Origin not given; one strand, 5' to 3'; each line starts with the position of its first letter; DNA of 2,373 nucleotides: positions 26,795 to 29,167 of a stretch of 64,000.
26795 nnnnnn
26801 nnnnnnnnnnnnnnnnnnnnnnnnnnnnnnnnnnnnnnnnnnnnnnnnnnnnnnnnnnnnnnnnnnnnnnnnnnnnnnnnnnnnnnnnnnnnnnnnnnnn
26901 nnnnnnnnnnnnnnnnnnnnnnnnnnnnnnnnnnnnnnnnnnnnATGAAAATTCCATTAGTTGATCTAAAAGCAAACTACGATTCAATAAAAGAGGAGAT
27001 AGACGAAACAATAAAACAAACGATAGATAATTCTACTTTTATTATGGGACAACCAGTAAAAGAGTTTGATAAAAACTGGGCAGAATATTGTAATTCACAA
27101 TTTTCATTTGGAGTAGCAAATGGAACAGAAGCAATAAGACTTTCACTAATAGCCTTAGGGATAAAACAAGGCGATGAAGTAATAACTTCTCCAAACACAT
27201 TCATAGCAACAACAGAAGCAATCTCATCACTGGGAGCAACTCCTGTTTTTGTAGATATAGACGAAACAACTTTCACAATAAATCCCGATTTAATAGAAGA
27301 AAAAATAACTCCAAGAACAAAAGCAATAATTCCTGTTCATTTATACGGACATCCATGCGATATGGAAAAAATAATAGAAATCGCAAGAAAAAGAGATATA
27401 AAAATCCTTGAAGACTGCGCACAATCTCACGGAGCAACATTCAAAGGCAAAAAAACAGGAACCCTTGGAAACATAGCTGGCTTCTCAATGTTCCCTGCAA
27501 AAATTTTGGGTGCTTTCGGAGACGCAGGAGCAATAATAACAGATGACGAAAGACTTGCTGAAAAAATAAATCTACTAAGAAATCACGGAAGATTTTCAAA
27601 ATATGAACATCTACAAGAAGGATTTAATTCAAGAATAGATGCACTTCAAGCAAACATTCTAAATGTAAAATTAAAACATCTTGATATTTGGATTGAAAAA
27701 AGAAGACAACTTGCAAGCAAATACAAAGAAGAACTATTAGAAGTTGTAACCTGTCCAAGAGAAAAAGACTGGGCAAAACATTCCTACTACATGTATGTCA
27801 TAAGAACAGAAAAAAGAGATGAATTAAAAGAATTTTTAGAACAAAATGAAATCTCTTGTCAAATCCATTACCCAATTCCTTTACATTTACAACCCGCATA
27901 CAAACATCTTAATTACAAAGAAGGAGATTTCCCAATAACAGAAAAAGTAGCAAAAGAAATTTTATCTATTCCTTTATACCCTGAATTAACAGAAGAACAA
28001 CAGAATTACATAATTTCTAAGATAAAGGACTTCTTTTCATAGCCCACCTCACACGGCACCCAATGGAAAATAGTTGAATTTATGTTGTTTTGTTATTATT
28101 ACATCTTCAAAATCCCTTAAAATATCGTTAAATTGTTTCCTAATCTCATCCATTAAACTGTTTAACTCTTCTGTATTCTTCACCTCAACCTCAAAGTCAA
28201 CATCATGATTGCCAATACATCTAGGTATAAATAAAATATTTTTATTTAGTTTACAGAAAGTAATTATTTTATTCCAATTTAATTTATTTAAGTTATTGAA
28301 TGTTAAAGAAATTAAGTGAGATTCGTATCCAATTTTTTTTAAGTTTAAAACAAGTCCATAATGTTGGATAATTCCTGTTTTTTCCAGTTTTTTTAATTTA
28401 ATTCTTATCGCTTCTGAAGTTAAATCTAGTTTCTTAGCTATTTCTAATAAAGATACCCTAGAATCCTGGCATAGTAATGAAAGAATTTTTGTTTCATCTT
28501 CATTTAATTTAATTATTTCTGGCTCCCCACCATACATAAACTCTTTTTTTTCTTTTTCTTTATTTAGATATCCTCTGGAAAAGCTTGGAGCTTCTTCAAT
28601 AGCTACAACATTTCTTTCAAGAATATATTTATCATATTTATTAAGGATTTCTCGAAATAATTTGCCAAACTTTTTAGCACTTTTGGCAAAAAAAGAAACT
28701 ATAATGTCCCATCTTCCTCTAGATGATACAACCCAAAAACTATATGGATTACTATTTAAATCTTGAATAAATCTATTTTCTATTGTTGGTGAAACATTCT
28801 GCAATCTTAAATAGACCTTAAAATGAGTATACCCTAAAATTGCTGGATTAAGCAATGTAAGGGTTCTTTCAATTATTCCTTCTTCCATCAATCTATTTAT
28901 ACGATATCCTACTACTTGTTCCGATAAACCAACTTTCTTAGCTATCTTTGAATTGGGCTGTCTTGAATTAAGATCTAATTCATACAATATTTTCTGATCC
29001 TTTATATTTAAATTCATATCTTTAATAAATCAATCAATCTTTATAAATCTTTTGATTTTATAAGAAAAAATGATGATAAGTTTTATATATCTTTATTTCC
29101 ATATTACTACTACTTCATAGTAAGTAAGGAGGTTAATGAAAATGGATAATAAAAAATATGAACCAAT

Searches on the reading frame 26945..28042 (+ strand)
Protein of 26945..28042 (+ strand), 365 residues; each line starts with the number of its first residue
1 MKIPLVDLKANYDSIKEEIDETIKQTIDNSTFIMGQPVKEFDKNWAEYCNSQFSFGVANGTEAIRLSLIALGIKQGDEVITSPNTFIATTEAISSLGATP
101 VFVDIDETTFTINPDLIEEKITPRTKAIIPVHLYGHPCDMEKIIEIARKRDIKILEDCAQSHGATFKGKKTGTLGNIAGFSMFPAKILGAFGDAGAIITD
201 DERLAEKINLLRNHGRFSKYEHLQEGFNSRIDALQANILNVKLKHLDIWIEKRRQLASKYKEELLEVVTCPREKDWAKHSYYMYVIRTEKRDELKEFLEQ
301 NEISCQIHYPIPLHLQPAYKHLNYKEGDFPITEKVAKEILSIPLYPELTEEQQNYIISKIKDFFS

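Call 3: search_protein_families(library=pfam, proteins=[window:26945-28042:+], max_evalue=0.01)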
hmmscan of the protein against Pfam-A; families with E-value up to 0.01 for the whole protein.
window:26945-28042:+ (365 aa): 4 families
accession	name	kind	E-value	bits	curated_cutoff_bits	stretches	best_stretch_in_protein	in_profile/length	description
PF01041.23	DegT_DnrJ_EryC1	-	1.5e-120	403.2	19.8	1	14-360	2-359/360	DegT/DnrJ/EryC1/StrS aminotransferase family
PF01053.26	Cys_Met_Meta_PP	-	2.3e-05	23.6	27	1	40-172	56-188/381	Cys/Met metabolism PLP-dependent enzyme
PF00266.25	Aminotran_5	-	2.6e-05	23.8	21.5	1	58-163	68-181/371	Aminotransferase class-V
PF01276.26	OKR_DC_1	-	0.0001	21.7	27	1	38-160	68-206/417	Orn/Lys/Arg decarboxylase, major domain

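Call 4: search_protein_families(library=ncbifam, proteins=[window:26945-28042:+], max_evalue=0.01)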
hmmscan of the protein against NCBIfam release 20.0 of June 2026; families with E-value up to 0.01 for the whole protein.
window:26945-28042:+ (365 aa): 33 families (the best 25 are shown)
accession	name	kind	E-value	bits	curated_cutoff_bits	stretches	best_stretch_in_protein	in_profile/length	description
TIGR03588.1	PseC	equivalog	2.8e-78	263.5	423.5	1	14-363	8-379/380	UDP-4-amino-4,6-dideoxy-N-acetyl-beta-L-altrosamine transaminase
TIGR04181.1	NHT_00031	hypoth_equivalog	4e-67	226.6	420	1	15-343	8-357/359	LegC family aminotransferase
NF008687.0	PRK11706.1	equivalog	9.3e-67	225.4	375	1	48-364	43-374/375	dTDP-4-amino-4,6-dideoxygalactose transaminase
NF008658.2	PRK11658.1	equivalog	1.6e-60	204.8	631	1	21-362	18-375/379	UDP-4-amino-4-deoxy-L-arabinose aminotransferase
TIGR02379.1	ECA_wecE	subfamily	6.2e-56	189.8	434.85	1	50-365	45-376/376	dTDP-4-amino-4,6-dideoxy-D-glucose transaminase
NF011936.0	PRK15407.1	equivalog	3.9e-53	180.7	423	2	17-216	47-252/440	lipopolysaccharide biosynthesis protein RfbH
TIGR04427.1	PLP_DesI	equivalog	1.6e-50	172.3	650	1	20-355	35-374/390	dTDP-4-dehydro-6-deoxyglucose aminotransferase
NF005817.0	PRK07683.1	equivalog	2e-08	33.3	575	1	60-159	98-202/387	aminotransferase A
NF005816.0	PRK07682.1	equivalog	2.3e-07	29.8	620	1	60-157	99-202/390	aminotransferase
NF004975.0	PRK06348.1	equivalog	2.7e-07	29.9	549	1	65-157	103-201/384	pyridoxal phosphate-dependent aminotransferase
NF006569.0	PRK09082.1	subfamily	3.6e-07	29.6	420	1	57-162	96-207/386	methionine aminotransferase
NF006488.0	PRK08912.1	equivalog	8e-07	28.3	498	1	59-129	95-164/387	aminotransferase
NF009079.0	PRK12414.1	subfamily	1e-06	28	481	1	60-169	99-212/384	methionine aminotransferase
NF041364.1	GntC_guanitoxin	equivalog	1e-06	27.9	415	1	61-157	70-173/356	guanitoxin biosynthesis PLP-dependent (S)-gamma-hydroxy-L-arginine cyclodehydratase GntC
NF004770.0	PRK06108.1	subfamily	6.4e-06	25.2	422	1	55-157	100-209/396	pyridoxal phosphate-dependent aminotransferase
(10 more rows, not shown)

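Call 20: search_solved_structures(query=window:26945-28039:+, max_evalue=1e-20)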
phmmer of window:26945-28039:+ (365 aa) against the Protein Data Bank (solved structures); distinct sequences matched with E-value up to 1e-20: 54.
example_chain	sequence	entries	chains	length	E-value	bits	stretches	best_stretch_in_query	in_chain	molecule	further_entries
3frk_A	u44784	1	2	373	8.2e-115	386.8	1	1-361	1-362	QdtB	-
7b0d_A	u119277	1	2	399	2.7e-113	381.9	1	3-363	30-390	Glutamine--scyllo-inositol transaminase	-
7n63_A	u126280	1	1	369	1.2e-98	333.7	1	5-363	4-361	Putative aminotransferase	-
5u1z_A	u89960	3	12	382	1.3e-94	320.5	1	7-352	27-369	Putative aminotransferase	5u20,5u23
2oga_A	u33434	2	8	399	1.6e-94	320.1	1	2-362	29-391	Transaminase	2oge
5u21_A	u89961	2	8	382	7.9e-94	317.8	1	7-352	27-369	Putative aminotransferase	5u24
3uwc_A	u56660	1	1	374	4.9e-83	282.3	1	1-364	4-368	Nucleotide-sugar aminotransferase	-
3nyu_A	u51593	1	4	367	1.6e-78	267.5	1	3-350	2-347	Aminotransferase WbpE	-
3nu7_A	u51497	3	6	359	1.6e-78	267.5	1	3-349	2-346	Aminotransferase WbpE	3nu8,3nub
3nys_A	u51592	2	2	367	1.1e-77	264.8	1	3-350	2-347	Aminotransferase WbpE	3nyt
8e75_A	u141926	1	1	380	2.6e-77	263.5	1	5-348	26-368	DegT/DnrJ/EryC1/StrS aminotransferase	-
8e77_A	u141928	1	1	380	2.6e-77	263.5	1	5-348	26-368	DegT/DnrJ/EryC1/StrS aminotransferase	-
4qgr_A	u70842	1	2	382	1.2e-67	231.7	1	5-363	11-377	DegT/DnrJ/EryC1/StrS aminotransferase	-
3bn1_A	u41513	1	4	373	3.8e-62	213.6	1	33-359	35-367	Perosamine synthetase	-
3dr7_A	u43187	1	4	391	4.5e-62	213.4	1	33-359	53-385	Putative perosamine synthetase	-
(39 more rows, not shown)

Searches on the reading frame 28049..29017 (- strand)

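Call 3: search_protein_families(library=pfam, proteins=[window:28049-29017:-], max_evalue=0.01)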
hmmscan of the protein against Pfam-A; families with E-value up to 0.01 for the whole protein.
window:28049-29017:- (322 aa): 20 families
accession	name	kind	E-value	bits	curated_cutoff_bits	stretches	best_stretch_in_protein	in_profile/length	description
PF13412.12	HTH_24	-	1.1e-21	76.6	21.9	2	3-50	1-48/48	Winged helix-turn-helix DNA-binding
PF13404.12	HTH_AsnC-type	-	8.6e-18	64.3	27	2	6-43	4-41/42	AsnC-type helix-turn-helix domain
PF01047.28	MarR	-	2e-09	37.6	24.6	1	8-52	6-50/59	MarR family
PF22451.2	NirdL-like_HTH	-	1.7e-06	27.9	27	1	20-49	17-46/47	Siroheme decarboxylase NirDL-like HTH domain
PF08279.18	HTH_11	-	6.5e-06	26.4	25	1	176-216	3-44/55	HTH domain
PF12840.13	HTH_20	-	2.3e-05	24.7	27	0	178-217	9-48/51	Helix-turn-helix domain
PF01022.26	HTH_5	-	3e-05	24.3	22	0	177-218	6-46/47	Bacterial regulatory protein, arsR family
PF13545.12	HTH_Crp_2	-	0.00012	22.4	27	0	23-59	26-65/70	Crp-like helix-turn-helix domain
PF12802.13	MarR_2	-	0.00087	19.8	27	0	25-52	26-53/61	MarR family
PF01726.22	LexA_DNA_bind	-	0.0012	19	23.7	0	189-218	27-57/65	LexA DNA binding domain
PF01978.25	TrmB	-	0.0013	18.9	25.6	0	171-218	6-53/68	Sugar-specific transcriptional regulator TrmB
PF24270.1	HTH_Cmi2_C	-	0.0014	19.3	27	0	19-52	88-121/125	Cmi2, C-terminal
PF01037.27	AsnC_trans_reg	-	0.0016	18.8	25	0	259-294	22-58/73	Lrp/AsnC ligand binding domain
PF08220.18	HTH_DeoR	-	0.0026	17.9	21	0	177-221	4-49/57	DeoR-like helix-turn-helix domain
PF04545.22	Sigma70_r4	-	0.0034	17.3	24.1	0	170-209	4-42/50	Sigma-70, region 4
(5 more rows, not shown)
